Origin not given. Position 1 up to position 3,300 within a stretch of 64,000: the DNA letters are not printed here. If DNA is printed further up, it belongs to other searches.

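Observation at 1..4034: Hachiman-like defence pair at the window edge: small PD-(D/E)xK-like protein translationally coupled (ATGA) to a large DExH helicase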

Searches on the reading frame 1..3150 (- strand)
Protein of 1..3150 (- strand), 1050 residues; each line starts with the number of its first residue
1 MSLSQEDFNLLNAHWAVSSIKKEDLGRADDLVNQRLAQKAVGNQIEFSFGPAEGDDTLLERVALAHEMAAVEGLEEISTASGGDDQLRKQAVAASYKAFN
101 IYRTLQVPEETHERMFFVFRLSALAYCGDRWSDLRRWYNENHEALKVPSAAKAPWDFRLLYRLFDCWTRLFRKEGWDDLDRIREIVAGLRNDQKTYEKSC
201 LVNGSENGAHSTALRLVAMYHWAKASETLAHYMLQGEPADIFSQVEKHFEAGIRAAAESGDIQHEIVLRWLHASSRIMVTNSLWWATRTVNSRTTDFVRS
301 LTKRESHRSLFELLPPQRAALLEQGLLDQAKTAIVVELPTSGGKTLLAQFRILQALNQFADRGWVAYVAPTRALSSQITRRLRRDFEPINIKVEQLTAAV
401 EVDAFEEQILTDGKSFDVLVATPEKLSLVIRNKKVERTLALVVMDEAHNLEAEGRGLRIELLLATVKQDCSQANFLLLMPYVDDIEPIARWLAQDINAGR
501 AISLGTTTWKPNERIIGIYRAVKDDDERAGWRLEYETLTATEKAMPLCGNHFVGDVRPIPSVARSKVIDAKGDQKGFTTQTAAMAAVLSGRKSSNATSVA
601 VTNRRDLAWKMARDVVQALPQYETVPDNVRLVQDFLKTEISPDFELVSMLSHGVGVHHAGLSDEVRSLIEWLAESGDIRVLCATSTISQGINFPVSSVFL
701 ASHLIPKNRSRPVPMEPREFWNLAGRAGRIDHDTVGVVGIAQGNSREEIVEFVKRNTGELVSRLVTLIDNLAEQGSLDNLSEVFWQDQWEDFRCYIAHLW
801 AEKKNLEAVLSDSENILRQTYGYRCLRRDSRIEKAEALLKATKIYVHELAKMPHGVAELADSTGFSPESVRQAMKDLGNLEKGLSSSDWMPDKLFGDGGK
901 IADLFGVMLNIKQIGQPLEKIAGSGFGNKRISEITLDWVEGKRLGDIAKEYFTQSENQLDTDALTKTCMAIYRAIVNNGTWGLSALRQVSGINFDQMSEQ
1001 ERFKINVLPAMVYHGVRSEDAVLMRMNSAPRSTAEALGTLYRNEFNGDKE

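Call 6: search_protein_families(library=pfam, proteins=[window:1-3150:-], max_evalue=0.1)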
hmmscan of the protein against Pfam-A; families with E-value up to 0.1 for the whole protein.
window:1-3150:- (1050 aa): 4 families
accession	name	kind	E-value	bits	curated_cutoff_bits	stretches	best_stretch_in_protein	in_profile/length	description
PF00270.35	DEAD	-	3.7e-23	82.5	26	1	331-470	14-147/167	DEAD/DEAH box helicase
PF04851.21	ResIII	-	3.4e-09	37.3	22.5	1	312-453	3-140/164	Type III restriction enzyme, res subunit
PF00271.37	Helicase_C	-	0.00011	22.9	23.5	1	651-730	39-109/110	Helicase conserved C-terminal domain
PF22527.2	DEXQc_Suv3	-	0.00067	19.7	27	0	353-458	28-113/154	DEXQ-box helicase domain of Suv3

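Call 7: search_protein_families(library=padloc, proteins=[window:1-3150:-], max_evalue=0.1)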
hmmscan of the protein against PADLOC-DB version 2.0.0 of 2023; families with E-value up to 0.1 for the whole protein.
window:1-3150:- (1050 aa): 44 families (the best 25 are shown)
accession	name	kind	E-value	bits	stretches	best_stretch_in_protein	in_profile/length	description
PDLC04531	PDC-M23B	-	0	1328.1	1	13-1045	4-1014/1060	-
PDLC04532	PDC-M23B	-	1.2e-253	841.9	1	3-830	2-815/817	-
PDLC04530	PDC-M23B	-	1.1e-131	438.5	1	248-1037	6-780/828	-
PDLC00194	HamB1|HamB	-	6.9e-57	191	1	225-960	141-876/995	DEAD-box helicase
PDLC00192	HamB1|HamB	-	3.7e-55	185.1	1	204-738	160-663/1104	DEAD-box helicase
PDLC00186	HamB1|HamB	-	1.1e-49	167.2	2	574-773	372-574/864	DEAD-box helicase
PDLC00187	HamB1|HamB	-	3.8e-46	155.8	2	576-738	359-515/851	DEAD-box helicase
PDLC00188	HamB1|HamB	-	7.9e-46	154.6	1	307-744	237-659/1037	DEAD-box helicase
PDLC00200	HamB2|HamB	-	1.1e-44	150.7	2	582-751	380-541/865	DEAD-box helicase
PDLC00174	HamB1|HamB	-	4.5e-41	138.7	1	296-740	288-705/1163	DEAD-box helicase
PDLC00185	HamB1|HamB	-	1.5e-39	133.5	2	580-744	366-528/871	DEAD-box helicase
PDLC00176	HamB1|HamB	-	1e-34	117.8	2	594-746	370-515/845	DEAD-box helicase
PDLC00178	HamB1|HamB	-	3e-34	116.1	2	306-495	239-425/830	DEAD-box helicase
PDLC00175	HamB1|HamB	-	6.6e-33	111.2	1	290-766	206-654/1000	DEAD-box helicase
PDLC00190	HamB1|HamB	-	2.1e-31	107.2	2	584-752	365-529/866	DEAD-box helicase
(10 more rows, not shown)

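Call 8: search_protein_families(library=ncbifam, proteins=[window:1-3150:-], max_evalue=0.1)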
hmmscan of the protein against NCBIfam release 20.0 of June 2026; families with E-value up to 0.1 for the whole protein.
window:1-3150:- (1050 aa): 27 families (the best 25 are shown)
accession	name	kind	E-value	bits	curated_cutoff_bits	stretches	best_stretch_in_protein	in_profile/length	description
NF002654.0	PRK02362.1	equivalog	4.8e-37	127.6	887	2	306-518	17-209/739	ATP-dependent DNA helicase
NF001308.0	PRK00254.1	equivalog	5.8e-30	104.1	1216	2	307-496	18-193/720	ATP-dependent DNA helicase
NF040935.1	helicase_Hel308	equivalog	5.1e-28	97.6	1200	1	307-744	21-402/704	ATP-dependent DNA helicase Hel308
NF002251.0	PRK01172.1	equivalog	1.7e-26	92.7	891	2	599-759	240-394/674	ATP-dependent DNA helicase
TIGR04121.1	DEXH_lig_assoc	equivalog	1.1e-21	76.3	850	2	332-497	29-199/804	ligase-associated DNA damage response DEXH box helicase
NF010338.0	PRK13767.1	equivalog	3.1e-12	45.6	849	1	310-470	31-205/877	ATP-dependent helicase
NF041063.1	DpdF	equivalog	7.8e-09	34.7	550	1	297-458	130-290/813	protein DpdF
NF008163.0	PRK10917.1-1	equivalog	1.5e-07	30.2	796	1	342-454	300-406/692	ATP-dependent DNA helicase RecG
NF008166.0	PRK10917.1-4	equivalog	5.1e-07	28.1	864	1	342-470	308-429/705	ATP-dependent DNA helicase RecG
NF008394.0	PRK11192.1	equivalog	5.9e-07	28.7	507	1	333-460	42-171/441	ATP-dependent RNA helicase SrmB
NF008744.0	PRK11776.1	equivalog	7.9e-07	28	524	1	334-494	44-201/460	ATP-dependent RNA helicase DbpA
NF010337.0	PRK13766.1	equivalog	1e-06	27.2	610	1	332-449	31-143/781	Hef nuclease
TIGR00643.1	recG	equivalog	2e-06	26.8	659.4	1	342-453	267-372/629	ATP-dependent DNA helicase RecG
NF008170.0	PRK10917.2-4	equivalog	9.1e-06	23.9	975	1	341-453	431-537/826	ATP-dependent DNA helicase RecG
TIGR03817.1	DECH_helic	hypoth_equivalog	1.1e-05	23.9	874.1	1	331-449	51-168/742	helicase/secretion neighborhood putative DEAH-box helicase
NF007284.0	PRK09751.1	equivalog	0.0003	18.1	1496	0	380-464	115-198/1538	ATP-dependent helicase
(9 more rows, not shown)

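Call 28: search_solved_structures(query=window:1-3150:-, max_evalue=0.001)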
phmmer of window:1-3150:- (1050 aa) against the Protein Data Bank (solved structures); distinct sequences matched with E-value up to 0.001: 58.
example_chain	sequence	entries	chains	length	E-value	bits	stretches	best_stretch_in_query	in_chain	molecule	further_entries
7zpq_CA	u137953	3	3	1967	4.9e-39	137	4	642-793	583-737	SLH1 isoform 1 | RQC trigger complex helicase SLH1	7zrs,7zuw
8alz_B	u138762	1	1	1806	8.7e-36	126.2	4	643-740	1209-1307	Activating signal cointegrator 1 complex subunit 3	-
6s8o_B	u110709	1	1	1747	1e-28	102.9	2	591-739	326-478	U5 small nuclear ribonucleoprotein 200 kDa helicase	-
6qdv_B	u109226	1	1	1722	5.6e-28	100.4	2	556-739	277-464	U5 small nuclear ribonucleoprotein 200 kDa helicase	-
4f91_B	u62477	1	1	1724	5.6e-28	100.4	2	556-739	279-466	U5 small nuclear ribonucleoprotein 200 kDa helicase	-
4f92_B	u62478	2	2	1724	5.6e-28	100.4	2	556-739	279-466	U5 small nuclear ribonucleoprotein 200 kDa helicase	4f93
5urj_A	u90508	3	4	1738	5.8e-28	100.3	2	556-739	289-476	U5 small nuclear ribonucleoprotein 200 kDa helicase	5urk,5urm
4kit_B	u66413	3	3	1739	5.8e-28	100.3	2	575-740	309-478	U5 small nuclear ribonucleoprotein 200 kDa helicase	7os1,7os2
6s8q_B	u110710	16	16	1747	6e-28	100.3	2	556-739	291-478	U5 small nuclear ribonucleoprotein 200 kDa helicase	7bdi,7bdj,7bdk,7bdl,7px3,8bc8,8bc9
6s9i_B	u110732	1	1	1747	1.1e-27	99.5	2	557-740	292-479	U5 small nuclear ribonucleoprotein 200 kDa helicase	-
3jcr_C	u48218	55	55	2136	1.6e-27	98.9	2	574-740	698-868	hBrr2 | U5 small nuclear ribonucleoprotein 200 kDa helicase | Brr2, U5 small nuclear ribonucleoprotein 200 kDa helicase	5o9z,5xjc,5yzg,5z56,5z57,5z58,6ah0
6qv3_A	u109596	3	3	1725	6.2e-26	93.6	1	643-751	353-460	Pre-mRNA splicing helicase-like protein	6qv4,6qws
5m59_A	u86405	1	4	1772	7e-26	93.4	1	643-752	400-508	Pre-mRNA splicing helicase-like protein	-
8vx9_B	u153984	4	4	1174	1.4e-25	92.5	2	307-511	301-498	HamB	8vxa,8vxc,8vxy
2zj2_A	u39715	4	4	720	8.1e-23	83.3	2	307-496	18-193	Putative ski2-type helicase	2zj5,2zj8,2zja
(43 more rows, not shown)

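Call 41: find_homologous_proteins(query=window:1-3150:-, max_evalue=1e-10)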
Query window:1-3150:- (1050 aa): 2011 proteins with E <= 1e-10 among 8000 candidates; the best 120 are listed.
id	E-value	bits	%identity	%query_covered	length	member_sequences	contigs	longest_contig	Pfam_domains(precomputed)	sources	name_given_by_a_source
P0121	0.0e+0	2379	100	100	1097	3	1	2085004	PF00270.36,PF04851.22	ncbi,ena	-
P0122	0.0e+0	2075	88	100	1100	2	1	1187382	PF00270.36,PF04851.22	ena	-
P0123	0.0e+0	2070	87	100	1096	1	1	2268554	PF00270.36,PF04851.22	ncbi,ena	-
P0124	0.0e+0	2007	85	100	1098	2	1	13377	PF00270.36,PF04851.22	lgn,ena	-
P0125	0.0e+0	2004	85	100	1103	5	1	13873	PF00270.36,PF04851.22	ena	-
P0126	0.0e+0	1729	73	100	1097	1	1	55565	PF00270.36,PF04851.22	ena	-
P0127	0.0e+0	1683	72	99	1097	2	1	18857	PF00270.36,PF04851.22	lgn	-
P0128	0.0e+0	1641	70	100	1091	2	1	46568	PF00270.36,PF04851.22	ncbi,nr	ncbi:DEAD/DEAH box helicase [Methylocaldum sp. BRCS4]|nr:DEAD/DEAH box helicase [Methylocaldum sp. B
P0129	0.0e+0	1636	69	100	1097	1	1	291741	PF00270.36,PF04851.22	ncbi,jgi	-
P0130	0.0e+0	1606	69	100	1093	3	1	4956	PF00270.36,PF04851.22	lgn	-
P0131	0.0e+0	1604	69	100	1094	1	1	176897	PF00270.36,PF04851.22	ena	-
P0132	0.0e+0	1600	67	100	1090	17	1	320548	PF00270.36,PF04851.22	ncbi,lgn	ncbi:MAG: DEAD/DEAH box helicase [Pseudomonadota bacterium]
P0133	0.0e+0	1599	67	100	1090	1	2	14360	PF00270.36,PF04851.22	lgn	-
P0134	0.0e+0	1598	68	100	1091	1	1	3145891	PF00270.36,PF04851.22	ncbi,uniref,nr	ncbi:DEAD/DEAH box helicase [Luteithermobacter gelatinilyticus]|uniref:DEAD/DEAH box helicase n=1 Ta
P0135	0.0e+0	1597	67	100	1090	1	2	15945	PF00270.36,PF04851.22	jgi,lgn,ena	jgi:replicative superfamily II helicase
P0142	0.0e+0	1586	67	100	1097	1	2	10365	PF00270.36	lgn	-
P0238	0.0e+0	1556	67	100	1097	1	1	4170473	PF00270.36,PF04851.22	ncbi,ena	-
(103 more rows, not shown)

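Call 42: find_encoding_contigs(protein=P0121, flank=10000, max_places=2)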
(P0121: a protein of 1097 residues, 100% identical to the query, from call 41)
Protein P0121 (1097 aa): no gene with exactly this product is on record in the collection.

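Call 43: list_cluster_members(proteins=[P0121, P0001])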
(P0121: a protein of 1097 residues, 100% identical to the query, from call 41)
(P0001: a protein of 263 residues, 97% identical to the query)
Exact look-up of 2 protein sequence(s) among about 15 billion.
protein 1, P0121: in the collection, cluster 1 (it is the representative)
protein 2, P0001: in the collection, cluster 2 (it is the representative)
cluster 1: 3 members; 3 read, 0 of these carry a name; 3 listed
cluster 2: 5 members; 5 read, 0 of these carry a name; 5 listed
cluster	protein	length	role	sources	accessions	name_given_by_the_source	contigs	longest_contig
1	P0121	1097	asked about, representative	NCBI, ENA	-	-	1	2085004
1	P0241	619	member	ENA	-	-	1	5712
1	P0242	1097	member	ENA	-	-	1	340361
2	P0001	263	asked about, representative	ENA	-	-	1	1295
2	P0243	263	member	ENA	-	-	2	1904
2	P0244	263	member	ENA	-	-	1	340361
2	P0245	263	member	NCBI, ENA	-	-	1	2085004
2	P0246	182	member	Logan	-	-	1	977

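Call 44: find_encoding_contigs(protein=P0245, flank=10000, max_places=2)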
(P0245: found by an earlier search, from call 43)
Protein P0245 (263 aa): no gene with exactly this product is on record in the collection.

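Call 61: search_dna_similar(query=P0245, collection=plasmids, mode=protein, max_evalue=0.001, max_rows=15)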
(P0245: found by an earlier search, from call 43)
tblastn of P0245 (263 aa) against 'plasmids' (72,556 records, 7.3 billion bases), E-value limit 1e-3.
No match.

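Call 62: search_dna_similar(query=P0245, collection=phages, mode=protein, max_evalue=0.001, max_rows=10)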
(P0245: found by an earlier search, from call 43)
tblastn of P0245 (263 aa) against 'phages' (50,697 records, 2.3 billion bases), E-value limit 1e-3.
No match.

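Call 63: predict_structure(alignment_id=A2)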
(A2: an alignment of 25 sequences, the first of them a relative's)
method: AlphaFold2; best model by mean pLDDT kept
length: 1097 residues; sequences in the alignment: 25
mean_pLDDT: 60.5   pTM: 0.36
mean pLDDT of the five models: 60.5, 56.3, 56.1, 55.6, 49.2
residues with pLDDT >= 90: 20; 70-90: 352; 50-70: 415; < 50: 310
segments of 3 or more residues with pLDDT < 50: 203-205, 283-344, 445-458, 474-564, 572-575, 586-594, 687-692, 707-710, 724-744, 754-762, 820-828, 955-981, 1006-1031
pLDDT, mean of each block of 10 residues (from residue 1): 74 89 88 82 69 81 90 78 78 91 86 81 86 81 71 65 75 60 73 67 58 81 83 58 83 86 83 79 42 39 44 43 43 28 47 58 70 68 70 70 52 70 71 63 47 41 58 46 31 28 24 28 34 28 22 25 49 50 49 55 72 74 77 74 84 80 67 70 59 53 55 56 42 34 51 48 59 76 70 67 64 55 42 71 79 67 65 67 61 55 60 58 52 55 54 50 48 46 55 60 47 32 35 56 60 55 76 68 70 51
secondary structure, 60 per line:
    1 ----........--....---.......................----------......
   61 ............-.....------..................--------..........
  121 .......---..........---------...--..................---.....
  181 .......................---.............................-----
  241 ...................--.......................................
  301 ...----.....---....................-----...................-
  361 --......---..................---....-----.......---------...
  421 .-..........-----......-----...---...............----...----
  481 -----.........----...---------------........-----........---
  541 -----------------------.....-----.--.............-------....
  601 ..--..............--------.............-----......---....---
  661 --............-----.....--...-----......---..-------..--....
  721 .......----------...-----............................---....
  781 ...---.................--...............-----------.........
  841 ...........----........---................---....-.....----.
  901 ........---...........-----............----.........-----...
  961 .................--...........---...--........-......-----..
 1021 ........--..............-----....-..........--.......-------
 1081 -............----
elements in order (helices of 4 or more, strands of 3 or more residues): H5-12 H15-18 H22-44 H55-72 H74-78 H85-102 H111-127 H131-140 H155-172 H176-203 H207-235 H241-259 H262-303 H308-312 H316-335 H341-359 E363-368 H372-389 E393-396 H402-408 E418-421 H423-432 E438-443 H455-469 E474-476 H486-494 E517-524 E530-537 H564-567 H577-589 E597-602 H605-618 H627-639 H645-650 E654-657 H663-674 E680-684 E695-700 H717-727 E738-740 H746-773 H777-783 H787-803 H806-820 H832-851 H856-863 H867-882 H886-889 H891-895 H900-908 H912-922 H928-939 H944-952 H958-977 H980-990 H999-1006 H1008-1013 H1019-1028 H1031-1044 H1050-1053 H1055-1064 H1067-1073 H1082-1093
